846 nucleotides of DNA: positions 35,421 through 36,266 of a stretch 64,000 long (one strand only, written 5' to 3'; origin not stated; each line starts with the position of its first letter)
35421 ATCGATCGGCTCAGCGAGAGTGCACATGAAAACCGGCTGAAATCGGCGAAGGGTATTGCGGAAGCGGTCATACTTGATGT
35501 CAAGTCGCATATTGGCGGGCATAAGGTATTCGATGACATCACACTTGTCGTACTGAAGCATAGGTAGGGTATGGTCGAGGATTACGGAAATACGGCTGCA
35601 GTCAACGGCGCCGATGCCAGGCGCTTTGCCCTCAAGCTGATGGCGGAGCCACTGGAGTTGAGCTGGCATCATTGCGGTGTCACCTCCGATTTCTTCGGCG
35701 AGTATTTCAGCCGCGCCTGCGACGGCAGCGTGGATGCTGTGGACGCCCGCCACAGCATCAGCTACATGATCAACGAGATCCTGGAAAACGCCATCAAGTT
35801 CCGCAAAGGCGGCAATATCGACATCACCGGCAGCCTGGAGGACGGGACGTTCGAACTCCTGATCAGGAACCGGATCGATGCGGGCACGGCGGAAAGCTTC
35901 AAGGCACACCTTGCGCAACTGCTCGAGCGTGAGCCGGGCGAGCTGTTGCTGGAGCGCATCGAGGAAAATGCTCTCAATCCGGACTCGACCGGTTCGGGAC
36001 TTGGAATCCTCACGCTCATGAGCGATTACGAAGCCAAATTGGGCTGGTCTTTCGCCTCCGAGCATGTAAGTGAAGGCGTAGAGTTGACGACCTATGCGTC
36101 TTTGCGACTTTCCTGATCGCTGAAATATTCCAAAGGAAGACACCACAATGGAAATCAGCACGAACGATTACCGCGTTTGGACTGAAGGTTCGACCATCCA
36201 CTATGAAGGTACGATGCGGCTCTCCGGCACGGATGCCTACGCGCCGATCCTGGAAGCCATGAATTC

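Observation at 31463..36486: Internally duplicated SiaABC/RsbUVW-like partner-switching locus whose only linked enzyme is a SAM methyltransferase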

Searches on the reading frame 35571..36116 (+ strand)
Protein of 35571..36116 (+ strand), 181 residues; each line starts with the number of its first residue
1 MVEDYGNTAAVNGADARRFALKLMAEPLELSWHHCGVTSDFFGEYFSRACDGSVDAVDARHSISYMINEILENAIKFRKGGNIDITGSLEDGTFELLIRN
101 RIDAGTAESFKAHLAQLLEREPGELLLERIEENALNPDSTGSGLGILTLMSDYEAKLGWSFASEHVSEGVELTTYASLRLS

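Call 3: search_protein_families(library=pfam, proteins=[window:35571-36116:+], max_evalue=0.01)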
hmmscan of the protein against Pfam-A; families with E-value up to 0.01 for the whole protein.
window:35571-36116:+ (181 aa): 1 family
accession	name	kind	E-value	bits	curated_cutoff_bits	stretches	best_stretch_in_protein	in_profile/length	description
PF02518.31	HATPase_c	-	0.0019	19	26.4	1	63-147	6-78/111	Histidine kinase-, DNA gyrase B-, and HSP90-like ATPase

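Call 4: search_protein_families(library=ncbifam, proteins=[window:35571-36116:+], max_evalue=0.01)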
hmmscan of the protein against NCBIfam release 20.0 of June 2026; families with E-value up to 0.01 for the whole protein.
window:35571-36116:+ (181 aa): 3 families
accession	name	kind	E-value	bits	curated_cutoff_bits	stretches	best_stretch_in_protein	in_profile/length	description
NF047703.1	slr1658_superfam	superfamily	2e-49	167.5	100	1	6-178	2-185/185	slr1658 superfamily regulator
NF052618.1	slr1658_cyano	equivalog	3.1e-29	101.9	200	1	25-179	25-190/191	slr1658 family protein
NF038262.1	SiaB_fam_kinase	subfamily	0.0045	16.5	85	1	86-162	84-162/177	SiaB family protein kinase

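Call 37: search_solved_structures(query=A4, max_evalue=10, show_alignments=2)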
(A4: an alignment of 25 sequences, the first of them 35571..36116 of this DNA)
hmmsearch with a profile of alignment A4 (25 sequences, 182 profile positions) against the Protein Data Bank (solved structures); distinct sequences matched with E-value up to 10: 4.
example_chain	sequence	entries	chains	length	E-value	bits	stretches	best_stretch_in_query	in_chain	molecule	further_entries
7z8n_A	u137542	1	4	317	0.18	14.5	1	67-94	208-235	Histidine kinase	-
1nfp_A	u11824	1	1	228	0.22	14.1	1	27-120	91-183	LUXF GENE PRODUCT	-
8g3a_D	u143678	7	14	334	0.3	13.7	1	64-100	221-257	Sensor protein BceS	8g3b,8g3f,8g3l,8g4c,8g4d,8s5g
4pl9_A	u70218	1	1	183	2.4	10.8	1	68-93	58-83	Ethylene receptor 1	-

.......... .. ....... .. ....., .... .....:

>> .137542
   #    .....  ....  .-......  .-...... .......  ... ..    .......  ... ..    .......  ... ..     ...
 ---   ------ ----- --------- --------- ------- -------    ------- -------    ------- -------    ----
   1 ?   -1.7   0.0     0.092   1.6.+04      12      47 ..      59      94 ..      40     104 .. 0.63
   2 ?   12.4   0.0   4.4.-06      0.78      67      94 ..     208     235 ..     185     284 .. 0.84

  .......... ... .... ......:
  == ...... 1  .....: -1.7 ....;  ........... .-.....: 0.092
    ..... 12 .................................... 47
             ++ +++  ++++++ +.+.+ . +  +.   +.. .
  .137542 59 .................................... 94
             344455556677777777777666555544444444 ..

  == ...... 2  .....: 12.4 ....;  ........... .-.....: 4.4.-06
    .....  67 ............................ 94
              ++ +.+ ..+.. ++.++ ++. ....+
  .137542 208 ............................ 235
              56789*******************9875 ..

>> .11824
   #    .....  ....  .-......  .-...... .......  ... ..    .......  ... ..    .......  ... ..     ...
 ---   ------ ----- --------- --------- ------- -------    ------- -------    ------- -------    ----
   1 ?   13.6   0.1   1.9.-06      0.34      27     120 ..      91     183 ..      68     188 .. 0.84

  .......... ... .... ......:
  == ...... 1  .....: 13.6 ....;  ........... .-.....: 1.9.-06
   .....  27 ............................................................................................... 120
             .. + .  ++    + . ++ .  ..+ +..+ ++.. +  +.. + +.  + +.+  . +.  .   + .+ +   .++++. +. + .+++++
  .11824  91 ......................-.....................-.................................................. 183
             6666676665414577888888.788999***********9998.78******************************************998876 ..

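Call 42: find_homologous_proteins(query=window:35571-36116:+)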
Query window:35571-36116:+ (181 aa): 103 proteins with E <= 0.001 among 976 candidates.
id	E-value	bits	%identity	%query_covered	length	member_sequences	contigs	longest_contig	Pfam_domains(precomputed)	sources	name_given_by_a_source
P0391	1.6e-112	391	98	100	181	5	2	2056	-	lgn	-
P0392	1.8e-102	358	90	100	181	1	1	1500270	-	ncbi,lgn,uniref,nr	ncbi:slr1658 superfamily regulator [Roseibium marinum]|uniref:ATP-binding protein n=1 Tax=Roseibium 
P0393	7.9e-96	337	85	100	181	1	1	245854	-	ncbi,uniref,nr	ncbi:ATP-binding protein [Labrenzia sp. 011]|uniref:slr1658 superfamily regulator n=1 Tax=Labrenzia 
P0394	1.7e-92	326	83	100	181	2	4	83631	-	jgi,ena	-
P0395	5.6e-90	318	81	100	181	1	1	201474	-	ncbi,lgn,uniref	ncbi:slr1658 superfamily regulator [Roseibium sp. SCP14]|uniref:slr1658 superfamily regulator n=1 Ta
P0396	1.0e-89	317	81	100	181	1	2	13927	-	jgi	-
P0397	4.1e-88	312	80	100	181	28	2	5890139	-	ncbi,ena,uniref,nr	ncbi:slr1658 superfamily regulator [Roseibium aggregatum]|uniref:slr1658 superfamily regulator n=1 T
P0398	1.3e-87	310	79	100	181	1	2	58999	-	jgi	-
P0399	1.9e-87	309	80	100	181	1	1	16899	-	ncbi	-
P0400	5.4e-87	308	79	100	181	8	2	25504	-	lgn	-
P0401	1.0e-86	307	78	100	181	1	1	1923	-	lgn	-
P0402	1.1e-86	307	78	100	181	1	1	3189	-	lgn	-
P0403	1.1e-86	307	78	100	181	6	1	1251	-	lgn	-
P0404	2.1e-86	306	77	100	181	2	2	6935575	-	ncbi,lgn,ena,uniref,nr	ncbi:ATP-binding protein [Roseibium sp. MMSF_3544]|uniref:slr1658 superfamily regulator n=1 Tax=uncl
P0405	2.8e-86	306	77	100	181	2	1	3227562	-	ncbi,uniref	ncbi:ATP-binding protein [Roseibium sp. HPY-6]|uniref:slr1658 superfamily regulator n=1 Tax=Roseibiu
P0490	2.8e-29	120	44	85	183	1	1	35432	-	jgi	jgi:hypothetical protein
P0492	6.0e-28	116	39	98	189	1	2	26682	-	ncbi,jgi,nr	ncbi:MAG TPA: hypothetical protein VGO11_23625 [Chthoniobacteraceae bacterium]|jgi:hypothetical prot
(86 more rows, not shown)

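Call 51: find_encoding_contigs(protein=P0492, flank=8000, max_places=2)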
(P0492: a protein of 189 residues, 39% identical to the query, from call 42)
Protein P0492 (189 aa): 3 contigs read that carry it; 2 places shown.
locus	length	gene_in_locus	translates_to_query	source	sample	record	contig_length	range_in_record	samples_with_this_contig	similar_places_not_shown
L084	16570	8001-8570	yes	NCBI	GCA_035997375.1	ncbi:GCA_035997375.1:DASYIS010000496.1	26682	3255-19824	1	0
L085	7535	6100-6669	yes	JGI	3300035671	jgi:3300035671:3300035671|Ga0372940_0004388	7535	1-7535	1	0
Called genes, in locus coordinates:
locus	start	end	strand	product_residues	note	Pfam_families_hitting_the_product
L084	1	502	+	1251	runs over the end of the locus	PF18998:Flg_new_2, PF12733:Cadherin-like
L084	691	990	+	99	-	-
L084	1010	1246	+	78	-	-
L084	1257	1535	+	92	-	-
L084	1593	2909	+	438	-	PF00069:Pkinase, PF07714:PK_Tyr_Ser-Thr, PF01636:APH (faint), PF03109:ABC1 (weak)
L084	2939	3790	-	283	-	PF00211:Guanylate_cyc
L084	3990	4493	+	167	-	-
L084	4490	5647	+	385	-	PF01209:Ubie_methyltran, PF13489:Methyltransf_23, PF08241:Methyltransf_11, PF08242:Methyltransf_12, PF13649:Methyltransf_25, PF13847:Methyltransf_31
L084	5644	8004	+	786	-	PF02743:dCache_1 (faint), PF00672:HAMP, PF07228:SpoIIE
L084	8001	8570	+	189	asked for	-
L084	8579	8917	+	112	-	PF13466:STAS_2 (weak), PF01740:STAS (weak)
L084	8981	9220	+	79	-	-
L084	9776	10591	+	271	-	PF14237:GYF_2, PF13828:DUF4190, PF08334:T2SSG, PF22434:PilW_C (weak)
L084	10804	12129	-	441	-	PF13899:Thioredoxin_7, PF00595:PDZ (faint), PF13180:PDZ_2 (faint), PF17820:PDZ_6 (weak)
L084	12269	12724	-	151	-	PF00989:PAS, PF08448:PAS_4, PF13426:PAS_9, PF08447:PAS_3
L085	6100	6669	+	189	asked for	-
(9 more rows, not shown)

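Call 52: find_encoding_contigs(protein=P0490, flank=8000, max_places=2)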
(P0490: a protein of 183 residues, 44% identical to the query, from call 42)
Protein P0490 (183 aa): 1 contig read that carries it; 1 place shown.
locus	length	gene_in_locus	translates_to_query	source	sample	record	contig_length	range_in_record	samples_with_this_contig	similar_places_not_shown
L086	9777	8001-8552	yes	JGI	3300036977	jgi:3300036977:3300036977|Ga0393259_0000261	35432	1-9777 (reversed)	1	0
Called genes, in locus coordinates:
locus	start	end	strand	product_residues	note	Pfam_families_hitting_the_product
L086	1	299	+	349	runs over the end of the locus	PF01734:Patatin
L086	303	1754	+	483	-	PF02447:GntP_permease (weak), PF03600:CitMHS (weak), PF03553:Na_H_antiporter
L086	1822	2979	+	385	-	PF01209:Ubie_methyltran, PF13489:Methyltransf_23, PF08241:Methyltransf_11, PF08242:Methyltransf_12, PF13649:Methyltransf_25, PF13847:Methyltransf_31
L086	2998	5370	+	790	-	PF02743:dCache_1 (weak), PF00672:HAMP, PF07228:SpoIIE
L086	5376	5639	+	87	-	-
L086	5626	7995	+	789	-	PF02743:dCache_1, PF00672:HAMP, PF07228:SpoIIE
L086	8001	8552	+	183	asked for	-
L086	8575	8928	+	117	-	-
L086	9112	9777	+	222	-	?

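Call 54: predict_structure(alignment_id=A6)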
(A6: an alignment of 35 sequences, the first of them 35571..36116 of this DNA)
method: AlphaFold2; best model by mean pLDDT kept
length: 181 residues; sequences in the alignment: 35
mean_pLDDT: 90.6   pTM: 0.86
mean pLDDT of the five models: 90.6, 90.4, 90.1, 90.0, 88.7
residues with pLDDT >= 90: 119; 70-90: 57; 50-70: 5; < 50: 0
segments of 3 or more residues with pLDDT < 50: none
pLDDT, mean of each block of 10 residues (from residue 1): 92 93 84 90 95 92 96 90 95 96 94 89 86 77 82 95 90 97 86
secondary structure, 60 per line:
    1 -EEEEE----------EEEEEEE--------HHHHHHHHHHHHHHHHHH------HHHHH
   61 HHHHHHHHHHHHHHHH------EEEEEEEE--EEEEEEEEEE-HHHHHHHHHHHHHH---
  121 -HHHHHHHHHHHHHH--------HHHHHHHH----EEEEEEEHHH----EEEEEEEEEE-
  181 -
elements in order: E2-6 E17-23 H32-49 H56-76 E83-90 E93-102 H104-117 H122-135 H144-151 E156-162 E170-179

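Call 58: fold_search(model_id=the predicted structure, library=pdb)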
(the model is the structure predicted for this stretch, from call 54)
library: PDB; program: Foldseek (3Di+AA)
matches with E <= 10: 608; with E <= 0.001: 9
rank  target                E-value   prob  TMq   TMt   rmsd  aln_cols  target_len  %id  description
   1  8ih8_D                1.5e-05  1.00  0.46  0.61   6.5       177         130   11  anti-sigmaF factor and Anti-sigmaF factor antagonist complex(usfx-RsfB) (released 2024-02-28)
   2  1l0o_A                2.1e-05  1.00  0.48  0.59   5.7       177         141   12  Crystal Structure of the Bacillus stearothermophilus Anti-Sigma Factor SpoIIAB with the Sporulation Sigma Factor Sigma (released 2002-04-03)
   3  8ih8_C                4.7e-05  1.00  0.46  0.60   6.8       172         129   11  anti-sigmaF factor and Anti-sigmaF factor antagonist complex(usfx-RsfB) (released 2024-02-28)
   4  1tid_A                5.3e-05  1.00  0.41  0.51   6.8       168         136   14  Crystal Structures of the ADP and ATP bound forms of the Bacillus Anti-sigma factor SpoIIAB in complex with the Anti-a (released 2004-06-15)
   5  1th8_A                9.1e-05  1.00  0.43  0.56   6.3       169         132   13  Crystal Structures of the ADP and ATP bound forms of the Bacillus Anti-sigma factor SpoIIAB in complex with the Anti-a (released 2004-06-15)
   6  1til_E                1.5e-04  1.00  0.52  0.65   6.4       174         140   17  Crystal Structures of the ADP and ATP bound forms of the Bacillus Anti-sigma factor SpoIIAB in complex with the Anti-a (released 2004-06-15)
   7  6m36_A                3.9e-04  1.00  0.46  0.75   4.1       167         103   13  The crystal structure of B. subtilis RsbV/RsbW complex in the monoclinic crystal form (released 2020-07-15)
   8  8jzt_B                7.5e-04  1.00  0.46  0.60   6.1       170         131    9  The sigF and anti-sigma factor complex (released 2024-10-16)
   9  1tid_C                8.0e-04  0.99  0.39  0.49   7.1       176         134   15  Crystal Structures of the ADP and ATP bound forms of the Bacillus Anti-sigma factor SpoIIAB in complex with the Anti-a (released 2004-06-15)
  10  8jzt_D                1.6e-03  1.00  0.46  0.60   6.1       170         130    9  The sigF and anti-sigma factor complex (released 2024-10-16)
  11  6m37_A                1.7e-03  1.00  0.45  0.67   4.6       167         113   13  The crystal structure of B. subtilis RsbV/RsbW complex in the hexagonal crystal form (released 2020-07-15)
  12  6m36_G                1.7e-03  1.00  0.38  0.60   5.9       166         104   13  The crystal structure of B. subtilis RsbV/RsbW complex in the monoclinic crystal form (released 2020-07-15)
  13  6m37_C                1.8e-03  1.00  0.42  0.60   6.0       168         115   13  The crystal structure of B. subtilis RsbV/RsbW complex in the hexagonal crystal form (released 2020-07-15)
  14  6m36_I                3.2e-03  1.00  0.45  0.72   4.9       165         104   12  The crystal structure of B. subtilis RsbV/RsbW complex in the monoclinic crystal form (released 2020-07-15)
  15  6m36_E                3.9e-03  1.00  0.44  0.74   4.9       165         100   12  The crystal structure of B. subtilis RsbV/RsbW complex in the monoclinic crystal form (released 2020-07-15)
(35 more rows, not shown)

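Call 73: search_protein_families(library=padloc, proteins=[window:35571-36116:+], max_evalue=0.001)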
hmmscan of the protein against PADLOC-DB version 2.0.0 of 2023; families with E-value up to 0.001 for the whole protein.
window:35571-36116:+ (181 aa): 0 families
